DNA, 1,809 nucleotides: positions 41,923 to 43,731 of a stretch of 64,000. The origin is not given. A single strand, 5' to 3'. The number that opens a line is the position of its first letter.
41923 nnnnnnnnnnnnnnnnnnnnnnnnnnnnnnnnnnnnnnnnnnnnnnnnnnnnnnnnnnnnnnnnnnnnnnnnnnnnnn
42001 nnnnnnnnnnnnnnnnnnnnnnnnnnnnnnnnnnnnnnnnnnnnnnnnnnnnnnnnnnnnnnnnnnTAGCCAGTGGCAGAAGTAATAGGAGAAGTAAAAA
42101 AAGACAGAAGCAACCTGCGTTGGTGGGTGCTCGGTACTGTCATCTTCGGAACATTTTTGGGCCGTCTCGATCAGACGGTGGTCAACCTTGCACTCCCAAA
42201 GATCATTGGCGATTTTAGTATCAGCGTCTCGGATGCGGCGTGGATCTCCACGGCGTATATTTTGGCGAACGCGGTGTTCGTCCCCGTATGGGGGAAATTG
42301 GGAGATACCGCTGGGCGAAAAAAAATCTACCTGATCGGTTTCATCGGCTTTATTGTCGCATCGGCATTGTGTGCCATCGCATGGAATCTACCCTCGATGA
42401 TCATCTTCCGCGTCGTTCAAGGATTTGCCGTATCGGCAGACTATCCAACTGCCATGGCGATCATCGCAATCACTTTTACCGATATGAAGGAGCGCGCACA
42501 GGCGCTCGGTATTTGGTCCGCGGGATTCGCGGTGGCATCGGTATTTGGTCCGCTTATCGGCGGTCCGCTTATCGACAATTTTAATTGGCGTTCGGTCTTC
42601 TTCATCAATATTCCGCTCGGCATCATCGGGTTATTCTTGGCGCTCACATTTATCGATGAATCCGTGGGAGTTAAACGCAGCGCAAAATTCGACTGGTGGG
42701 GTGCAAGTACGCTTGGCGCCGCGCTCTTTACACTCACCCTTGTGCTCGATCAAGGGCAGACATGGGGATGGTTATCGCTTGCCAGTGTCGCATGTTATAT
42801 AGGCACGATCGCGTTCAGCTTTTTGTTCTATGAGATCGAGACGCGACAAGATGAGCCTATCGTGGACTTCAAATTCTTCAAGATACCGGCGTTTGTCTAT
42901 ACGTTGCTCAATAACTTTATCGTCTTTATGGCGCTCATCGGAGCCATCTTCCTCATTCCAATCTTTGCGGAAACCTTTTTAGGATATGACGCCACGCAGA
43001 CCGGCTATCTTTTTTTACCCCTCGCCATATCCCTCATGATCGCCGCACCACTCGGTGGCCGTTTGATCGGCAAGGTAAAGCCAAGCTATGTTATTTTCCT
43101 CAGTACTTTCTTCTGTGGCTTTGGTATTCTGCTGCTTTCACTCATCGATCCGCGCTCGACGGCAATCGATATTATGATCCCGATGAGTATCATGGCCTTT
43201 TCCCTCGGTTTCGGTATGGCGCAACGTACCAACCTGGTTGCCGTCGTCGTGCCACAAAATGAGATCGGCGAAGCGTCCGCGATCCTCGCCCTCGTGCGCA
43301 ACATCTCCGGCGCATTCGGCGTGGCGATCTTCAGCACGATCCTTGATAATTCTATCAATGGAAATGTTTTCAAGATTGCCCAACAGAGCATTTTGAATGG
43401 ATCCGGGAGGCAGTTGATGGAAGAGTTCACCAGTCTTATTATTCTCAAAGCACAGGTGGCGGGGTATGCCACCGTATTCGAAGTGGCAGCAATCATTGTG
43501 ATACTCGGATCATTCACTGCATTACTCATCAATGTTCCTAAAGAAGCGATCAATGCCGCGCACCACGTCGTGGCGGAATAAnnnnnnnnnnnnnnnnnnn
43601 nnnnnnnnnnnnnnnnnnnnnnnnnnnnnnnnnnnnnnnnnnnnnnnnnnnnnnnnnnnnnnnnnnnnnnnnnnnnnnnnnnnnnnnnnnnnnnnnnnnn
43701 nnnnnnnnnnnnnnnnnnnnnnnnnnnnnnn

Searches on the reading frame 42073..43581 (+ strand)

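Call 86: search_protein_families(library=pfam, proteins=[window:42073-43581:+], max_evalue=0.00001)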
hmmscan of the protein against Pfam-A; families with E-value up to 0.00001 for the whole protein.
window:42073-43581:+ (502 aa): 2 families
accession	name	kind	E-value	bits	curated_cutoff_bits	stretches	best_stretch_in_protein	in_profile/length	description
PF07690.21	MFS_1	-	3.5e-56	191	33.4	1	24-416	2-346/347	Major Facilitator Superfamily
PF00083.30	Sugar_tr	-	8e-08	32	22.3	1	51-197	44-194/452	Sugar (and other) transporter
